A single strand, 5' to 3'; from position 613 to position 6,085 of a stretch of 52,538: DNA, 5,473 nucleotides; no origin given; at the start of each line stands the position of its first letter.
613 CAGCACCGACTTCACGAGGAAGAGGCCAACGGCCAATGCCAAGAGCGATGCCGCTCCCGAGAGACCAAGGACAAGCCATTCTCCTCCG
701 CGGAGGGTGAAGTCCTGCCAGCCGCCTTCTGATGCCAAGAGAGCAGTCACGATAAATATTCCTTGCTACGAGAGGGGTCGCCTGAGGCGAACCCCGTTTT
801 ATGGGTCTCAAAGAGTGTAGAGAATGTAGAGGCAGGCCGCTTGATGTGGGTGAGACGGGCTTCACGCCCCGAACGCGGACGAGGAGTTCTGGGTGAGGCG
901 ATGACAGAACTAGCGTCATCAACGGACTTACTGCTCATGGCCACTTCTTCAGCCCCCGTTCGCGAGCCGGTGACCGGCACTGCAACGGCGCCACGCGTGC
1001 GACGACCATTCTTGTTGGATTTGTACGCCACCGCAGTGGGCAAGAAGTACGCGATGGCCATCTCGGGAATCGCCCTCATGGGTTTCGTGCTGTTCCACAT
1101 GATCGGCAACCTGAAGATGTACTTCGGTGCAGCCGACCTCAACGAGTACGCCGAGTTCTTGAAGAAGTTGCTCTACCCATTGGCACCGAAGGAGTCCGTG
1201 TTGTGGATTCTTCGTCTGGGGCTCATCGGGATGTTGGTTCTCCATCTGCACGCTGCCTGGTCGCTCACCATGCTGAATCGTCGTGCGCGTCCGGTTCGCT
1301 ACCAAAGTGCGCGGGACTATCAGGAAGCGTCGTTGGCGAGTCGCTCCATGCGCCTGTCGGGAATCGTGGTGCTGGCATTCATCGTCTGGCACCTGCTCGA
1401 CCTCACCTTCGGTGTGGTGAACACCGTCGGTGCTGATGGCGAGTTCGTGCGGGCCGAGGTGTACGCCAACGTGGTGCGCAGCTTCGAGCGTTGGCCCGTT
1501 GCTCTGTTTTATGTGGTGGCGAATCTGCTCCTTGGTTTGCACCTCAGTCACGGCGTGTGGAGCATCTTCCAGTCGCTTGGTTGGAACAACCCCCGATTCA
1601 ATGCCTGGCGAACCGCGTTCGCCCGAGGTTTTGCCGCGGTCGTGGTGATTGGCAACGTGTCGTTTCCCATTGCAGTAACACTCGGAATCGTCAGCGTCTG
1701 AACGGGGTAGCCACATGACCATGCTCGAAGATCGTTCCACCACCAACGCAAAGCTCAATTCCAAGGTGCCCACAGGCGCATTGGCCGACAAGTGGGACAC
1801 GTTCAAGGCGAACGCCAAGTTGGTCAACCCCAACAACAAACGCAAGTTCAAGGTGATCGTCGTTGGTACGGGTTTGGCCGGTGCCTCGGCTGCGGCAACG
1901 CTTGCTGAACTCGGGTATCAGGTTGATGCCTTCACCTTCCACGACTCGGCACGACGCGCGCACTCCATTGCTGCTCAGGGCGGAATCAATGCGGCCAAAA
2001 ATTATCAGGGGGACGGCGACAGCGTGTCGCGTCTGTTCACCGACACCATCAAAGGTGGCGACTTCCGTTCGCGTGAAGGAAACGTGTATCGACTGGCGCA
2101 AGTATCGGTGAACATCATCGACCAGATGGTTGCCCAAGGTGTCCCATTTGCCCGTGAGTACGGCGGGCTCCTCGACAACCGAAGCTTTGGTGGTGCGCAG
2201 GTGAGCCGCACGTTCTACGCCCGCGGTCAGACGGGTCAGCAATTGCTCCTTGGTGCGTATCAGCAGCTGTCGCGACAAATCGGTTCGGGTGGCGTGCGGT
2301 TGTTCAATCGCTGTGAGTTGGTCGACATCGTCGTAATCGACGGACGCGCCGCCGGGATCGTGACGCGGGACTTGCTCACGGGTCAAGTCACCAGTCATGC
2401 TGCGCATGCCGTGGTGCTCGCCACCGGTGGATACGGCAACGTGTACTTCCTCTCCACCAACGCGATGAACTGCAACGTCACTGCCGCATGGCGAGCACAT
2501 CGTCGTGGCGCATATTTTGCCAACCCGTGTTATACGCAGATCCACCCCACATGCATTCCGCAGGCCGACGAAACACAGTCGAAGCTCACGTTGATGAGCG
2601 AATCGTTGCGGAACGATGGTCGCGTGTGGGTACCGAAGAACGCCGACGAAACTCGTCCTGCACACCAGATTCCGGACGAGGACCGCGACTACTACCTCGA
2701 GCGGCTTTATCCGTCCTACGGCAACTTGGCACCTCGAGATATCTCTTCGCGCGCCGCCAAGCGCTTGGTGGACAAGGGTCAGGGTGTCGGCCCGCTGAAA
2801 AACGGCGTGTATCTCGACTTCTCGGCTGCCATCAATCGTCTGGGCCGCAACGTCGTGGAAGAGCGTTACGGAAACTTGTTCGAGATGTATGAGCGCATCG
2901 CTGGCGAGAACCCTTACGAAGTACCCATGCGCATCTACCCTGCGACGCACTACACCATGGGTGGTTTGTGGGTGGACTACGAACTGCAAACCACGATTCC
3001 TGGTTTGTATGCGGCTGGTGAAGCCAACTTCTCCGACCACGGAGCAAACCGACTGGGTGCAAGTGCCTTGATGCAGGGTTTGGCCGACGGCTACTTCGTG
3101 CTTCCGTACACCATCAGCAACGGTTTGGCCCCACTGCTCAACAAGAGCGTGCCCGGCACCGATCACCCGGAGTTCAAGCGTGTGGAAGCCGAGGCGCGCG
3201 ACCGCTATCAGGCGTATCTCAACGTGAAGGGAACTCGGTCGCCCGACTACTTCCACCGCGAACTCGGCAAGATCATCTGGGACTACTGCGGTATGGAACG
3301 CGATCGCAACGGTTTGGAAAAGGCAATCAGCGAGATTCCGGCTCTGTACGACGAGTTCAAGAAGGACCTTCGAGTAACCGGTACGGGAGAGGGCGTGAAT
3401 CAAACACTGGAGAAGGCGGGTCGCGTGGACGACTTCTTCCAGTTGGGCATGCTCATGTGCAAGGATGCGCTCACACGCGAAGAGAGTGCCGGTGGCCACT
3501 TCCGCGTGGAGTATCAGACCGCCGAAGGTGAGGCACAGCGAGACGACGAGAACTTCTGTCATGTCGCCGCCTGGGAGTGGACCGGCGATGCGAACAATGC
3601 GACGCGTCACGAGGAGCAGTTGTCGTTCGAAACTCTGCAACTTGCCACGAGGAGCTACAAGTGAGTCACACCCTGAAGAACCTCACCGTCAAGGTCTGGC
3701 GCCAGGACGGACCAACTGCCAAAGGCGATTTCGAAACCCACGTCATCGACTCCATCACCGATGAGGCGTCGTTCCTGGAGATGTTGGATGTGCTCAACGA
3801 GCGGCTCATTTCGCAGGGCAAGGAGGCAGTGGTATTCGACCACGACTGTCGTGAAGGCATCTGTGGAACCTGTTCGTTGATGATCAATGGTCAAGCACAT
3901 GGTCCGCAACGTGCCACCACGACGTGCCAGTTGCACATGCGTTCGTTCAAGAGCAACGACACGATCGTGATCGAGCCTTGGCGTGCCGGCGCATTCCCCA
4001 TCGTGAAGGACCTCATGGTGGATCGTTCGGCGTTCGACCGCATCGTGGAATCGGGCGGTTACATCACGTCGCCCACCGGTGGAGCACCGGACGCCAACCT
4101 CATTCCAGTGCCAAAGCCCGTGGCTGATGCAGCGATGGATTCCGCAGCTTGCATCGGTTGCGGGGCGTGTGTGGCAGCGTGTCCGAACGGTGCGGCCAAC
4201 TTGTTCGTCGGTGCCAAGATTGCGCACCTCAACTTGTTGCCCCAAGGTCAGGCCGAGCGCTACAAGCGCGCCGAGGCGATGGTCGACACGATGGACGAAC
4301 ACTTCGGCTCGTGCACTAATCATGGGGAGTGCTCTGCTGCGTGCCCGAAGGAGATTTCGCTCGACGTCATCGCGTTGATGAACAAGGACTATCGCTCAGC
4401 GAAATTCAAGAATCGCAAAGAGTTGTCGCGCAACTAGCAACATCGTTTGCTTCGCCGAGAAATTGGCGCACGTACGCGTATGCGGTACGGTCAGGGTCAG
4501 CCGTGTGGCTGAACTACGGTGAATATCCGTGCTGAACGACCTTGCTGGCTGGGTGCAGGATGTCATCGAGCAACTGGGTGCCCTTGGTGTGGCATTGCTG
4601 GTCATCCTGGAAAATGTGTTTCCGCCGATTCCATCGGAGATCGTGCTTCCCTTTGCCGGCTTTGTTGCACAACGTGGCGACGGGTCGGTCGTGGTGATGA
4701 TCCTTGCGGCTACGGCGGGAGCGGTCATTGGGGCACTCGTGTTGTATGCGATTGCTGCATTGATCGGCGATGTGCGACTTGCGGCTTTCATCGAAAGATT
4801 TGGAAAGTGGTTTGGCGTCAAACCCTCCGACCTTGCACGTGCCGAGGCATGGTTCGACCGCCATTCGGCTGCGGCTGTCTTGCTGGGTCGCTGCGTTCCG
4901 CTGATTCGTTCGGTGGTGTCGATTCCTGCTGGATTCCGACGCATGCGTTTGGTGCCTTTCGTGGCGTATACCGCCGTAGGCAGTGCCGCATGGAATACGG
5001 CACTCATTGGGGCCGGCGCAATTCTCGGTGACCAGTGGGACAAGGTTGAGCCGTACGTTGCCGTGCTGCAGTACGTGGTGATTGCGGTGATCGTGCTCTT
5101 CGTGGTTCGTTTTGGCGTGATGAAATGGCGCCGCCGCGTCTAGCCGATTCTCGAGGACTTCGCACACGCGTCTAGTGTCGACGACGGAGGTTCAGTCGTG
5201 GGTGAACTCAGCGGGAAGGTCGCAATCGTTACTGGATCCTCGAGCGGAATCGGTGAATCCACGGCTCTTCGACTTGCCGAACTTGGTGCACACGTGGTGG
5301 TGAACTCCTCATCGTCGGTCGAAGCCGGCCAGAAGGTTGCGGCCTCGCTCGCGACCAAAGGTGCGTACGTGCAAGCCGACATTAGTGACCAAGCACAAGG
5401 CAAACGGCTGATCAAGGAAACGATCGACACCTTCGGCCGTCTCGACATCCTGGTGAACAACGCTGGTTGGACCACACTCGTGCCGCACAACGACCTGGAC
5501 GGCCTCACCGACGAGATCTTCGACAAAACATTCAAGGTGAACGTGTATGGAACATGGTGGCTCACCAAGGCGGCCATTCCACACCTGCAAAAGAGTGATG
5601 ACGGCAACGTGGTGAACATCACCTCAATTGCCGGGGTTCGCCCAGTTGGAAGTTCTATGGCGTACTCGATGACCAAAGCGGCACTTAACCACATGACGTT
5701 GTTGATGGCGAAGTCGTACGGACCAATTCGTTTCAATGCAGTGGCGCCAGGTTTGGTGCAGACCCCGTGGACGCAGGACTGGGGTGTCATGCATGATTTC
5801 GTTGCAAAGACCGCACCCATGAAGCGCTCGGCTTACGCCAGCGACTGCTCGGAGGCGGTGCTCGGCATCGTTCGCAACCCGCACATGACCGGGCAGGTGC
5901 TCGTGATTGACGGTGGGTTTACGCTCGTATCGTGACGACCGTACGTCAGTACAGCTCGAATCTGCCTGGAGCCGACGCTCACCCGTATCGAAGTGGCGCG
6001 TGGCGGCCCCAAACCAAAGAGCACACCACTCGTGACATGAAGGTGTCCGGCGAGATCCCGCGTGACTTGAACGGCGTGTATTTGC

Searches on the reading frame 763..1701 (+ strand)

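Call 93: search_protein_families(library=pfam, proteins=[window:763-1701:+], max_evalue=0.00001)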
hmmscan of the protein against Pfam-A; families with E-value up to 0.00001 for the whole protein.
window:763-1701:+ (312 aa): 1 family
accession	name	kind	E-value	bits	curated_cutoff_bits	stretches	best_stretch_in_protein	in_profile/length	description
PF01127.27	Sdh_cyt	-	2.2e-08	34.7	25.8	1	186-293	16-116/122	Succinate dehydrogenase/Fumarate reductase transmembrane subunit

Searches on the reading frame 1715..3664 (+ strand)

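Call 93: search_protein_families(library=pfam, proteins=[window:1715-3664:+], max_evalue=0.00001)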
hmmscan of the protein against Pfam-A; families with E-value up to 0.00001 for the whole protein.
window:1715-3664:+ (649 aa): 4 families
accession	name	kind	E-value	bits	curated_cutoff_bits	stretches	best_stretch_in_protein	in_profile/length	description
PF00890.30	FAD_binding_2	-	1.2e-56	193.2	20.4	1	47-452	2-414/414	FAD binding domain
PF02910.25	Succ_DH_flav_C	-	1.6e-32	112.6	20.8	1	514-648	1-130/130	Fumarate reductase flavoprotein C-term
PF01266.30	DAO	-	2.9e-11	44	27.9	1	46-344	1-304/353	FAD dependent oxidoreductase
PF07992.20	Pyr_redox_2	-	1.1e-07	32.1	26.1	0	45-242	1-112/291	Pyridine nucleotide-disulphide oxidoreductase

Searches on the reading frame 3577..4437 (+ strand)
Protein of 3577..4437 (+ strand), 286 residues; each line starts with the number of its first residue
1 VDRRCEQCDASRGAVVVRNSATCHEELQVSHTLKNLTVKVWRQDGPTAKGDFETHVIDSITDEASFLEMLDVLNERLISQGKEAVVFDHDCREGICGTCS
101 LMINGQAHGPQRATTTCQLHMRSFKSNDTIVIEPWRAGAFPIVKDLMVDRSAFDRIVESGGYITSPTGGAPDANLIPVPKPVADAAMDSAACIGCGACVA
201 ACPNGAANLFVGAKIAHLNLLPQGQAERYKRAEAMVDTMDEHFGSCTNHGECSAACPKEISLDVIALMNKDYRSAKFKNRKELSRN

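Call 93: search_protein_families(library=pfam, proteins=[window:3577-4437:+], max_evalue=0.00001)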
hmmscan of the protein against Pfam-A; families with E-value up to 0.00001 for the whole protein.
window:3577-4437:+ (286 aa): 7 families
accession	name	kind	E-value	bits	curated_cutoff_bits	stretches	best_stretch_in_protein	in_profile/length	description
PF13085.11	Fer2_3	-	4.4e-21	75.3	27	1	37-153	1-105/107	2Fe-2S iron-sulfur cluster binding domain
PF13183.11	Fer4_8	-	1e-09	39.3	27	1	190-260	3-68/68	4Fe-4S dicluster domain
PF12838.12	Fer4_7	-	1.1e-09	39.1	27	1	192-259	2-51/52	4Fe-4S dicluster domain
PF13237.11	Fer4_10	-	4.5e-08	33.3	25.5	1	188-257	5-53/53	4Fe-4S dicluster domain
PF13187.11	Fer4_9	-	8.9e-08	32.5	27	0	191-259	1-50/52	4Fe-4S dicluster domain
PF13534.11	Fer4_17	-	4.7e-06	27.5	22.2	0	191-261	1-61/61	4Fe-4S dicluster domain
PF00037.32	Fer4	-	6.4e-06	26.2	21.1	1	188-206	4-22/24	4Fe-4S binding domain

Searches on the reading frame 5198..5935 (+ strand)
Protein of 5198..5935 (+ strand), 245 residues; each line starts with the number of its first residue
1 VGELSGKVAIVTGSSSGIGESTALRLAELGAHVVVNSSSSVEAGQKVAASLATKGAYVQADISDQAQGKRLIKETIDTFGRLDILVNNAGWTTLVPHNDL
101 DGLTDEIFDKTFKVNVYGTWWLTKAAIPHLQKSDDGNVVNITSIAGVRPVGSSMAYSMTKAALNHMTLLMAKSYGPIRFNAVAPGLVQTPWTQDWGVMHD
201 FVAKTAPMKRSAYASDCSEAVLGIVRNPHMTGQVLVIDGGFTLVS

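Call 93: search_protein_families(library=pfam, proteins=[window:5198-5935:+], max_evalue=0.00001)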
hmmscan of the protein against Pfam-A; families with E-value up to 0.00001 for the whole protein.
window:5198-5935:+ (245 aa): 3 families
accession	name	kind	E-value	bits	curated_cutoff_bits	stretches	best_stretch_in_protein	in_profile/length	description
PF13561.12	adh_short_C2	-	1.3e-50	172.6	27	1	15-242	5-236/236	Enoyl-(Acyl carrier protein) reductase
PF00106.31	adh_short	-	8.9e-49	166.1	26.6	1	7-195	1-190/195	short chain dehydrogenase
PF08659.16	KR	-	5.4e-12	46.4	22.6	1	9-166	3-159/180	KR domain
